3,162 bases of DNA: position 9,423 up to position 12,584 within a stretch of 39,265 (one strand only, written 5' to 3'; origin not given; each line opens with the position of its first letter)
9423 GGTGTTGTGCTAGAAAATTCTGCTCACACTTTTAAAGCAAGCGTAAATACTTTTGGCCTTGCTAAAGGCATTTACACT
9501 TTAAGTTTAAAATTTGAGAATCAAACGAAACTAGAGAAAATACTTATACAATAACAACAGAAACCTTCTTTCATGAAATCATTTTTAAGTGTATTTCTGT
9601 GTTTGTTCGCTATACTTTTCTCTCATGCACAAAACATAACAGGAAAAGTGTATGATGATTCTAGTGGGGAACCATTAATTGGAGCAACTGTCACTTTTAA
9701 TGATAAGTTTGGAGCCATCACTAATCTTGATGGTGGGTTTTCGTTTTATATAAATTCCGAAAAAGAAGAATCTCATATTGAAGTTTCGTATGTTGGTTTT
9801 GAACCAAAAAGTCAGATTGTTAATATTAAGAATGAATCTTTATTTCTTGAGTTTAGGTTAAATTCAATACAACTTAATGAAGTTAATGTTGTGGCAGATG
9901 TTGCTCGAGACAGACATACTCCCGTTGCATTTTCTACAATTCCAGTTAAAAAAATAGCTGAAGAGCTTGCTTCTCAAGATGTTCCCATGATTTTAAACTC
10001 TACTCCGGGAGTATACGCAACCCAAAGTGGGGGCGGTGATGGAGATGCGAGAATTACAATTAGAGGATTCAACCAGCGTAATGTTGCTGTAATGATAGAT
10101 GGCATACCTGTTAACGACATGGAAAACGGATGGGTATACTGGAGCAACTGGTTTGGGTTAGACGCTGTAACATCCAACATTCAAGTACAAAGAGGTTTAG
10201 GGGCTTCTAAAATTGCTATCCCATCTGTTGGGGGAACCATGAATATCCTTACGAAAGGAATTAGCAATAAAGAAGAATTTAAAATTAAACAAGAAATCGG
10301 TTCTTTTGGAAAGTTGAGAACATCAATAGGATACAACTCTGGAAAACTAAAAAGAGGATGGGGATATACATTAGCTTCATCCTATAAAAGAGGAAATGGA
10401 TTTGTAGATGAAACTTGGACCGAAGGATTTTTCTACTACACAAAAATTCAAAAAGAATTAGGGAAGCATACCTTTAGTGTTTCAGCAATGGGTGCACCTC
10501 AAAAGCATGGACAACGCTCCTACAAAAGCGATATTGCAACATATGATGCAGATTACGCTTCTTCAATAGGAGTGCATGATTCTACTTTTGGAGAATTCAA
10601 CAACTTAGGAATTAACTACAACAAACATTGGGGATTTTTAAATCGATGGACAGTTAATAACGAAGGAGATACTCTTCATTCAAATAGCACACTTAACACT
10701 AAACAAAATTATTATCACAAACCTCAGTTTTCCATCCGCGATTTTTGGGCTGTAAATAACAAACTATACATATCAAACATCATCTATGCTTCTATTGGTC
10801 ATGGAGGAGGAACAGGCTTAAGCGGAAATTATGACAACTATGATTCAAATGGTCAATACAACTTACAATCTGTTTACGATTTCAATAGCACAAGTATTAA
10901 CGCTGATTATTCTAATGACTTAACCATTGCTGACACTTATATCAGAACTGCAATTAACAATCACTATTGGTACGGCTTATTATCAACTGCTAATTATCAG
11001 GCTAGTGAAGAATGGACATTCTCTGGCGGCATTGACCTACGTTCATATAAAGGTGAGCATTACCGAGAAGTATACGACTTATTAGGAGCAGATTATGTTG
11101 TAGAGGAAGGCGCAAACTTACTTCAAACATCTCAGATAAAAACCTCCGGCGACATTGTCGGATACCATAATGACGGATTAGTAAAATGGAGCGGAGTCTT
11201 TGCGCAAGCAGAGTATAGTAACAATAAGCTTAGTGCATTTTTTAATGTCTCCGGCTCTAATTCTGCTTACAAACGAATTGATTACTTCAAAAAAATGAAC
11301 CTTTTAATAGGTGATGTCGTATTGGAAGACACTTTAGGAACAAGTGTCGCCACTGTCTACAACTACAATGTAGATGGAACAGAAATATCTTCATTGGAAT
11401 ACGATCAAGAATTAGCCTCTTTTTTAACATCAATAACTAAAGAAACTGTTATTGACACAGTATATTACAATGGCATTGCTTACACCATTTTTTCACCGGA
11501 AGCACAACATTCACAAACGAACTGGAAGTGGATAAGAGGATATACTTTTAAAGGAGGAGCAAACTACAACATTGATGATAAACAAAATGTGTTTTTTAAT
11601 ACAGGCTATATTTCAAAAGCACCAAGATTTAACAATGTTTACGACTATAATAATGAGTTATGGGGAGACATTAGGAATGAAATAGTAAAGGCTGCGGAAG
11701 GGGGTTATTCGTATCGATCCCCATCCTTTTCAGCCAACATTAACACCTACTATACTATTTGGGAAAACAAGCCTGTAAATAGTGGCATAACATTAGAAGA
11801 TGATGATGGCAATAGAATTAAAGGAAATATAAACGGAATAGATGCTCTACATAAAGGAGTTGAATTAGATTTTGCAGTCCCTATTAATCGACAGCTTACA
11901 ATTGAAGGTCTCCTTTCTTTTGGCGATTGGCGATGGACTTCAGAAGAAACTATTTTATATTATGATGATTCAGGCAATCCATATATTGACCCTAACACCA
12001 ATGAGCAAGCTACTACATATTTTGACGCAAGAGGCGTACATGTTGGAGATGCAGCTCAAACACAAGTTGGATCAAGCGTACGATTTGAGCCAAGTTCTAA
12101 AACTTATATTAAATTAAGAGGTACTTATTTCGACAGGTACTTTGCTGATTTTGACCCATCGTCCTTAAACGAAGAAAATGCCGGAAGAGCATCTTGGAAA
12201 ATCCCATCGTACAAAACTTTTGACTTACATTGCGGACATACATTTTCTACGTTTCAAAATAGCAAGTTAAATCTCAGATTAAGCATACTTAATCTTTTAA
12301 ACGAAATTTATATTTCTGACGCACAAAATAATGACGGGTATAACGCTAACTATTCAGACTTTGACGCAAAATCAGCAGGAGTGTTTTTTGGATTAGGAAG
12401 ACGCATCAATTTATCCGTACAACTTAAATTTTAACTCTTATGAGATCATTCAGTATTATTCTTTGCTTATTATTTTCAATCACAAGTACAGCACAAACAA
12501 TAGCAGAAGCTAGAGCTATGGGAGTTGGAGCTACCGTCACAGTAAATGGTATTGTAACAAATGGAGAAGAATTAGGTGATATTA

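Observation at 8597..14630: Single operon of a T9SS-secreted LTD protein, a SusD-less TonB-dependent receptor and a T9SS-secreted double-HKD enzyme: candidate capture, degradation and import module for extracellular DNA or another phosphodiester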

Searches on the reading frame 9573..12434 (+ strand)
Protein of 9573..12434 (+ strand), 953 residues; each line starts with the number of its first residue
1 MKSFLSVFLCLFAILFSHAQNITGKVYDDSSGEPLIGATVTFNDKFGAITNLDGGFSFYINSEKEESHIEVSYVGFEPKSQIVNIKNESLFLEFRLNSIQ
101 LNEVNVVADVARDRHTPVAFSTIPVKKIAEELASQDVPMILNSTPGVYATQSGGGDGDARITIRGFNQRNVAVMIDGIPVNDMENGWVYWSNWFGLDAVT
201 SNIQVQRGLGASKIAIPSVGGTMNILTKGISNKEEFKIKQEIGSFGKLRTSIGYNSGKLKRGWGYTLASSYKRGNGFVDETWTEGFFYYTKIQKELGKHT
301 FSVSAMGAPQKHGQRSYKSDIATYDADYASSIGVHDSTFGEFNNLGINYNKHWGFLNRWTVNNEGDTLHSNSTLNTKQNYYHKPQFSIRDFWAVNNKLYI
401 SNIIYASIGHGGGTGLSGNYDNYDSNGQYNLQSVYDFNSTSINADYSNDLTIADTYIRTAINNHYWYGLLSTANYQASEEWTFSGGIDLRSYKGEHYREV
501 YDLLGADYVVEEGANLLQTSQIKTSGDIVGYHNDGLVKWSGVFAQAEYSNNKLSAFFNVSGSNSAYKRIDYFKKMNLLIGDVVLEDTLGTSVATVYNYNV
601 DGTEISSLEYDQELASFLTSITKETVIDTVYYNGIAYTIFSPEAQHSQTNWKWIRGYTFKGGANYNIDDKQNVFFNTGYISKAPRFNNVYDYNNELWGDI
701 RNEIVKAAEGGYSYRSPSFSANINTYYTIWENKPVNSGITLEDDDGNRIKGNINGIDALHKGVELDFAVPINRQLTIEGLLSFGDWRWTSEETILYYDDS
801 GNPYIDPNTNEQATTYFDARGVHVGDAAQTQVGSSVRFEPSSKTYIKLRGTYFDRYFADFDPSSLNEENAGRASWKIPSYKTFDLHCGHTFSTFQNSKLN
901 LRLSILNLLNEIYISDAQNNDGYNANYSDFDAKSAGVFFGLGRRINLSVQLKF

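Call 4: search_protein_families(library=pfam, proteins=[window:9573-12434:+], max_evalue=0.1)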
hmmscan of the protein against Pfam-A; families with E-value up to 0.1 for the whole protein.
window:9573-12434:+ (953 aa): 3 families
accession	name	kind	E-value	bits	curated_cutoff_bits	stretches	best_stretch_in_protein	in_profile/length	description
PF13715.12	CarbopepD_reg_2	-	5.7e-15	55.6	32.2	1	22-106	1-88/88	CarboxypepD_reg-like domain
PF07715.20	Plug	-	1.1e-12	48.9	23.9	1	114-221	3-106/107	TonB-dependent Receptor Plug Domain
PF13620.12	CarboxypepD_reg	-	1.1e-07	32.5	32.3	1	22-85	2-69/82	Carboxypeptidase regulatory-like domain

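Call 5: search_protein_families(library=ncbifam, proteins=[window:9573-12434:+], max_evalue=0.1)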
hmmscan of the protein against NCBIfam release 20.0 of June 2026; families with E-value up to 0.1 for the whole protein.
window:9573-12434:+ (953 aa): 5 families
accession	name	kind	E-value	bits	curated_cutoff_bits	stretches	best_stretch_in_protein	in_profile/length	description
TIGR01779.1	TonB-B12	equivalog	1.2e-11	43.9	599.7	1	117-277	45-202/614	TonB-dependent vitamin B12 receptor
NF038079.1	TonB_sider_MxcH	equivalog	1e-07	30.5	925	1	109-263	125-274/792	TonB-dependent siderophore myxochelin receptor MxcH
NF007926.1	PRK10641.1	equivalog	1.4e-07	30.5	836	1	129-277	56-200/617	TonB-dependent vitamin B12 receptor BtuB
NF009673.0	PRK13194.1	equivalog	0.0066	16.2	274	1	102-149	93-141/208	pyroglutamyl-peptidase I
NF009676.0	PRK13197.1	subfamily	0.083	12.8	199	0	116-148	108-141/215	pyroglutamyl-peptidase I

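Call 9: search_solved_structures(query=window:9573-12434:+, max_evalue=0.01)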
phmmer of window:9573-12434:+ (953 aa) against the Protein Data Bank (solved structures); distinct sequences matched with E-value up to 0.01: 2.
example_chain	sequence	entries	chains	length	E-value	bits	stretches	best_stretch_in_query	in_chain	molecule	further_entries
9hfj_A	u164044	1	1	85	5e-05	24.7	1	22-87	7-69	SusC homolog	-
6ytc_A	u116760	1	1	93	0.0022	19.3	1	18-80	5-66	TonB-dependent receptor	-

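Call 40: search_protein_representatives(protein=window:9573-12434:+)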
Query: 953 residues. Proteins with E-value up to 0.001 (for the whole library): 8283; up to 1e-10: 2175; up to 1e-30: 547. The best 150 are listed.
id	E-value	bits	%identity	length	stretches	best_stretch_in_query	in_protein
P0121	3.0e-276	935.6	51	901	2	4-589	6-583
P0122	2.8e-267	905.9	50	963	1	7-952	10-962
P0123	2.5e-261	886.2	50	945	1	5-953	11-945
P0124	6.4e-261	884.9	63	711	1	6-688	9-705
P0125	5.5e-260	881.8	54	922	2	10-573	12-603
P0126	6.3e-257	871.6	49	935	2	8-577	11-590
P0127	9.0e-246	834.7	49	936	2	4-576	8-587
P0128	1.7e-243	827.2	49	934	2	11-584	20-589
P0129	2.1e-243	826.9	46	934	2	5-589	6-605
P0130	3.3e-243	826.2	47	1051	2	342-953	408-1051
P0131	2.1e-241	820.3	48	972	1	5-953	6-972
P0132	3.7e-240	816.2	51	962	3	8-343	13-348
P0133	1.1e-237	808.0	47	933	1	2-947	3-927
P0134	2.2e-237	806.9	47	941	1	7-953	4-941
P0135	9.7e-237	804.8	45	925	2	6-589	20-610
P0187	2.1e-152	525.7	37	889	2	3-573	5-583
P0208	3.5e-128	445.6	36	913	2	3-572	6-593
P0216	9.0e-122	424.3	35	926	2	41-599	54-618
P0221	5.8e-119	415.0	34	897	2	14-571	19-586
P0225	9.5e-119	414.3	34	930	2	4-576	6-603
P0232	1.0e-116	407.6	35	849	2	1-573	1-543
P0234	3.7e-116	405.8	34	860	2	19-573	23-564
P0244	9.1e-114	397.8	35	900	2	22-573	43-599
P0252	3.2e-111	389.4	35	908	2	8-572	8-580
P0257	5.0e-110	385.5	35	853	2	5-570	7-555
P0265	6.3e-104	365.3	34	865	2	95-572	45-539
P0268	1.6e-102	360.6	35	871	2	7-574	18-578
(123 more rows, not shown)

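Call 41: list_cluster_members(proteins=[P0221, P0225, P0232, P0234, P0244, P0252, P0257, P0265, P0268, P0216])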
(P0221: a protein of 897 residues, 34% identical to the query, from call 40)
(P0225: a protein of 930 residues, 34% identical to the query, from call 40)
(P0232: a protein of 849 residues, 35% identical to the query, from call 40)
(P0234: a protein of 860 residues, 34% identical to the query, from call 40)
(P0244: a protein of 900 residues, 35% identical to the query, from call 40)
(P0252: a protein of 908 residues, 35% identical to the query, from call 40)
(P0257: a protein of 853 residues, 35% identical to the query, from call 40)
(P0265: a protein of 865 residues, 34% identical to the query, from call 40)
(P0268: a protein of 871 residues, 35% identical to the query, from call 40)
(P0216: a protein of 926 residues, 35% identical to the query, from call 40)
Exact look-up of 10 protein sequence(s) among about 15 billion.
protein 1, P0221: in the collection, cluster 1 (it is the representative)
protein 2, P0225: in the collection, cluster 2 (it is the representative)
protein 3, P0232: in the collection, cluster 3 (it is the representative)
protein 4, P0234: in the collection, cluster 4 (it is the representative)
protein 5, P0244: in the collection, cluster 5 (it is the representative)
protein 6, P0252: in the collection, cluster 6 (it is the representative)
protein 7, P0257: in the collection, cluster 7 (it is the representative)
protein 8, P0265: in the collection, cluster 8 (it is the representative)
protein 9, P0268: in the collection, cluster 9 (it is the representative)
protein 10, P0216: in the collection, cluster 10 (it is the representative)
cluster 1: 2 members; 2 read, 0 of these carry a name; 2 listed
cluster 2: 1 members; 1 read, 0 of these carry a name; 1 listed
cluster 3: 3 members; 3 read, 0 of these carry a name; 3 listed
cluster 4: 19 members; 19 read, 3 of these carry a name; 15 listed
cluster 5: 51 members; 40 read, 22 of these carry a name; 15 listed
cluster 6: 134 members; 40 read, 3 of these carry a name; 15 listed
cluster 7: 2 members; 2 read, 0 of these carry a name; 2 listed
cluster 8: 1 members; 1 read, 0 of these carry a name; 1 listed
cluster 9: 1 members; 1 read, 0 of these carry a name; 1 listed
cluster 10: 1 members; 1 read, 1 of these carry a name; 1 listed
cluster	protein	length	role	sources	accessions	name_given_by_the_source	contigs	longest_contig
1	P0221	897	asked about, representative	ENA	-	-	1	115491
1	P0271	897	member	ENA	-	-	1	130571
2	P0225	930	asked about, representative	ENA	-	-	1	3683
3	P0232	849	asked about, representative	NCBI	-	-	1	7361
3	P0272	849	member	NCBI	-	-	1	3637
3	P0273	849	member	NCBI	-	-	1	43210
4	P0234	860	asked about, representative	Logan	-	-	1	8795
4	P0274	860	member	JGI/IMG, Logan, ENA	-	hypothetical protein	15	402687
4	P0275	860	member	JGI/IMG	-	outer membrane receptor for Fe3+-dicitrate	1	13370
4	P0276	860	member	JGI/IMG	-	hypothetical protein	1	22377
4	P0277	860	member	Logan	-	-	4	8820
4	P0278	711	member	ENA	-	-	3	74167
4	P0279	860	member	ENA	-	-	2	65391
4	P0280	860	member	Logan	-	-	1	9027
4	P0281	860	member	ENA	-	-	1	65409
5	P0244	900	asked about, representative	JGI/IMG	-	-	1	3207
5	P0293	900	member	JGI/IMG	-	iron complex outermembrane receptor protein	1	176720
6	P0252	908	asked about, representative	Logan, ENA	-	-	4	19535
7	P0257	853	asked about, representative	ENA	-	-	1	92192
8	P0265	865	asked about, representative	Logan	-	-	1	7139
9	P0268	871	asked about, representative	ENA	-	-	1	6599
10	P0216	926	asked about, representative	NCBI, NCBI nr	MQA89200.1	MAG: TonB-dependent receptor plug domain-containing protein [Gemmatimonas sp.] | TonB-dependent receptor plug domain-containing protein [Gemmatimonas sp.]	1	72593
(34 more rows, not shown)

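Call 43: find_encoding_contigs(protein=P0252, flank=6000, max_places=3)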
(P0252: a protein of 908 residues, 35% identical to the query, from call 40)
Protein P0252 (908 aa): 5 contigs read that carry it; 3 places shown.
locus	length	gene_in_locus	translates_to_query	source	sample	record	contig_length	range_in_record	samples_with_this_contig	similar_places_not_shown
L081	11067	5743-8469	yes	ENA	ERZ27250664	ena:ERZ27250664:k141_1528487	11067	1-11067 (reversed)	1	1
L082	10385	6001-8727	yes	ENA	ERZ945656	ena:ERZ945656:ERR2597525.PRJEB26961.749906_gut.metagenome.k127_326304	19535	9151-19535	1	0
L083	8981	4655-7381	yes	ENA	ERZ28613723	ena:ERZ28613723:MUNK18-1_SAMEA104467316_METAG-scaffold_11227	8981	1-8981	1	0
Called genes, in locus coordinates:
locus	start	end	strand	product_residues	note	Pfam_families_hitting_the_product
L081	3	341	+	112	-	?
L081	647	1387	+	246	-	PF00106:adh_short, PF08659:KR, PF13561:adh_short_C2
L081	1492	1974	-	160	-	-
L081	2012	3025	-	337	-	-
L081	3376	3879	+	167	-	PF05198:IF3_N, PF00707:IF3_C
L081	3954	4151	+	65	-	PF01632:Ribosomal_L35p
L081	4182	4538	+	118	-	PF00453:Ribosomal_L20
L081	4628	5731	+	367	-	PF14607:GxDLY, PF14606:Lipase_GDSL_3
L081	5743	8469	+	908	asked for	PF13620:CarboxypepD_reg (weak), PF13715:CarbopepD_reg_2, PF07715:Plug, PF00593:TonB_dep_Rec_b-barrel (weak)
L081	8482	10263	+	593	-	PF16409:DUF5017 (weak)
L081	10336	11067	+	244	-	?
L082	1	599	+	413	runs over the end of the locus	-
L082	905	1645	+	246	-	PF00106:adh_short, PF08659:KR, PF13561:adh_short_C2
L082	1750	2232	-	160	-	-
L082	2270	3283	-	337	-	-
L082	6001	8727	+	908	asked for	PF13620:CarboxypepD_reg (weak), PF13715:CarbopepD_reg_2, PF07715:Plug, PF00593:TonB_dep_Rec_b-barrel (weak)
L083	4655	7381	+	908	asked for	PF13620:CarboxypepD_reg (weak), PF13715:CarbopepD_reg_2, PF07715:Plug, PF00593:TonB_dep_Rec_b-barrel (weak)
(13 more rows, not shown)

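Call 45: search_protein_families(library=pfam, proteins=[L081:8482-10263:+, L081:4628-5731:+, L081:10336-11067:+, L081:2012-3025:-, L081:1492-1974:-], max_evalue=0.1)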
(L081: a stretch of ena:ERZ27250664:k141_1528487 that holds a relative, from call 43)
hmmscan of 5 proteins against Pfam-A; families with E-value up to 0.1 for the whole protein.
L081:8482-10263:+ (593 aa): 2 families
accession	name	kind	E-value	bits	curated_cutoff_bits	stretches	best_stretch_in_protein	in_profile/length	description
PF16409.10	DUF5017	-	4.9e-06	26.6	28.8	1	483-585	59-168/187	Domain of unknown function (DUF5017)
PF20773.4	InhA-like_MAM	-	0.0041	17.1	26.9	1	535-565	119-147/191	Immune inhibitor A-like, MAM domain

L081:4628-5731:+ (367 aa): 3 families
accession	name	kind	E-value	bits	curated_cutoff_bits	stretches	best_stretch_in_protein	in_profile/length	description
PF14606.12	Lipase_GDSL_3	-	1e-47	163.2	27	1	186-362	3-178/178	GDSL-like Lipase/Acylhydrolase family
PF14607.12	GxDLY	-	1.7e-45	154.9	27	1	25-174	1-146/146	N-terminus of Esterase_SGNH_hydro-type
PF13472.12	Lipase_GDSL_2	-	0.02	15.8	32.9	0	265-351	90-177/178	GDSL-like Lipase/Acylhydrolase family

L081:10336-11067:+ (244 aa): 4 families
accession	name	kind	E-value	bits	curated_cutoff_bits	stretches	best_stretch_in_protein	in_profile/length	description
PF01336.31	tRNA_anti-codon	-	1.2e-05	25.5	27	1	203-233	44-75/75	OB-fold nucleic acid binding domain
PF19886.4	DUF6359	-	0.012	15.8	23.2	1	30-122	5-103/110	Domain of unknown function (DUF6359)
PF16376.10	fragilysinNterm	-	0.084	13.1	25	0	103-144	17-58/144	N-terminal domain of fragilysin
PF13567.11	DUF4131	-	0.096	12.8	31.6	0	4-111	31-130/165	Domain of unknown function (DUF4131)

L081:2012-3025:- (337 aa): 2 families
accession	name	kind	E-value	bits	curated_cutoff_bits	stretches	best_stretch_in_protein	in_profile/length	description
PF21471.3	Reelin_subrepeat-B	-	0.00026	21.2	27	1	245-331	39-126/127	Reelin subrepeat B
PF01336.31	tRNA_anti-codon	-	0.0025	18.1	27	1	118-152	32-67/75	OB-fold nucleic acid binding domain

L081:1492-1974:- (160 aa): 1 family
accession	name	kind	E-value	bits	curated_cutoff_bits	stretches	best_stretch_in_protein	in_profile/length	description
PF13505.12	OMP_b-brl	-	0.0011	19.6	28.7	1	7-158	2-140/175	Outer membrane protein beta-barrel domain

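Call 49: find_homologous_proteins(query=P0252, max_evalue=1e-10)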
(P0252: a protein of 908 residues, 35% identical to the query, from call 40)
Query P0252 (908 aa): 5384 proteins with E <= 1e-10 among 8000 candidates; the best 120 are listed.
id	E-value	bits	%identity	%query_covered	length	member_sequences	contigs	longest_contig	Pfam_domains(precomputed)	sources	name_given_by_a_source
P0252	0.0e+0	2091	100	100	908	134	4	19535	PF13715.13,PF07715.21,PF13620.13,PF00593.31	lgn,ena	-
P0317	0.0e+0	1943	91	100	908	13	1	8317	PF13715.13,PF07715.21,PF13620.13,PF00593.31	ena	-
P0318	0.0e+0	1918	90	100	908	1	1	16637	PF13715.13,PF07715.21,PF00593.31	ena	-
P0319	0.0e+0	1816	84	100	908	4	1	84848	PF13715.13,PF07715.21,PF13620.13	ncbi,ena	-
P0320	0.0e+0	1810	84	100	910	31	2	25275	PF13715.13,PF07715.21,PF13620.13,PF00593.31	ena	-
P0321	0.0e+0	1797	84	100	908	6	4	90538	PF13715.13,PF07715.21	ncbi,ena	-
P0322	0.0e+0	1796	83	100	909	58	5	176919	PF13715.13,PF07715.21,PF13620.13,PF00593.31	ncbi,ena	-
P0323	0.0e+0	1787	83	100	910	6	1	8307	PF13715.13,PF07715.21,PF13620.13,PF00593.31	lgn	-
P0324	0.0e+0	1785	84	99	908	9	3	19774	PF13715.13,PF07715.21,PF13620.13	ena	-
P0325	0.0e+0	1766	81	100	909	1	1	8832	PF13715.13,PF07715.21,PF13620.13,PF00593.31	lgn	-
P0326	0.0e+0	1762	82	100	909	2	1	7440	PF13715.13,PF07715.21,PF13620.13,PF00593.31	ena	-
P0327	0.0e+0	1761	81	100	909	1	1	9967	PF13715.13,PF07715.21,PF13620.13,PF00593.31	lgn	-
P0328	0.0e+0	1758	82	100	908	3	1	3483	PF13715.13,PF07715.21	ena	-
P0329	0.0e+0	1756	81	100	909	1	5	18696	PF13715.13,PF07715.21,PF13620.13,PF00593.31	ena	-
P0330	0.0e+0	1755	81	100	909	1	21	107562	PF13715.13,PF07715.21,PF13620.13,PF00593.31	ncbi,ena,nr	ncbi:MAG: carboxypeptidase-like regulatory domain-containing protein [Paludibacteraceae bacterium]|n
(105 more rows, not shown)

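Call 50: find_encoding_contigs(protein=P0234, flank=7000, max_places=2)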
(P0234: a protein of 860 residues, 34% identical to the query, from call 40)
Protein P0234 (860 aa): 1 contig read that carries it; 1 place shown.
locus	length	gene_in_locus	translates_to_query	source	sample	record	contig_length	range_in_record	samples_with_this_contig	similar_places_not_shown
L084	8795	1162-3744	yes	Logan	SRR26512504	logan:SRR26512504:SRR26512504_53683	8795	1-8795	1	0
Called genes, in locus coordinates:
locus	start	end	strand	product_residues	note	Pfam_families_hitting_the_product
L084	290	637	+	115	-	-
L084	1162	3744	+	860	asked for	PF13620:CarboxypepD_reg, PF13715:CarbopepD_reg_2, PF07715:Plug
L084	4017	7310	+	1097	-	PF13620:CarboxypepD_reg, PF13715:CarbopepD_reg_2, PF25183:OMP_b-brl_4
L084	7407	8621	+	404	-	PF00884:Sulfatase (faint), PF01663:Phosphodiest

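Call 51: find_encoding_contigs(protein=P0216, flank=7000, max_places=2)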
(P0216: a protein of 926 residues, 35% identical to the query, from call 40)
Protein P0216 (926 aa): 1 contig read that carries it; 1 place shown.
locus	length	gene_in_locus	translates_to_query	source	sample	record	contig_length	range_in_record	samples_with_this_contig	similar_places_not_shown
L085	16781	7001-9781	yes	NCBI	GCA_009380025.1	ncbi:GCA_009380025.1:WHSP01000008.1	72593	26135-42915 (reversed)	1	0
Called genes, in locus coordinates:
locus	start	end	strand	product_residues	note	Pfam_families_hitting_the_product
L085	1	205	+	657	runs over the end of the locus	PF13620:CarboxypepD_reg, PF13715:CarbopepD_reg_2, PF12450:vWF_A, PF00092:VWA, PF13519:VWA_2, PF13768:VWA_3 (weak), PF12034:YfbK_C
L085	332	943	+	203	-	PF00756:Esterase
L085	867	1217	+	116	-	-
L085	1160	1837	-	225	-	PF12704:MacB_PCD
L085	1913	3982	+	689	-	PF02687:FtsX, PF12704:MacB_PCD, PF02687:FtsX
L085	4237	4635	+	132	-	PF03795:YCII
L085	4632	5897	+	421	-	PF04542:Sigma70_r2, PF08281:Sigma70_r4_2, PF20239:DUF6596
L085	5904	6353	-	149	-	PF10604:Polyketide_cyc2 (weak), PF08327:AHSA1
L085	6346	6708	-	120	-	PF12840:HTH_20, PF01022:HTH_5, PF12802:MarR_2 (weak), PF01047:MarR (weak)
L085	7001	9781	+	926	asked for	PF13620:CarboxypepD_reg, PF13715:CarbopepD_reg_2, PF07715:Plug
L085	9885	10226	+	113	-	PF01909:NTP_transf_2, PF18765:Polbeta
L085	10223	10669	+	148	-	PF05168:HEPN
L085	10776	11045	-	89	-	PF07662:Nucleos_tra2_C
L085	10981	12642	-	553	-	PF00149:Metallophos, PF02872:5_nucleotid_C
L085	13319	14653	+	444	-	PF07690:MFS_1, PF12832:MFS_1_like (weak)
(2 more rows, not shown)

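Call 52: find_encoding_contigs(protein=P0221, flank=7000, max_places=2)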
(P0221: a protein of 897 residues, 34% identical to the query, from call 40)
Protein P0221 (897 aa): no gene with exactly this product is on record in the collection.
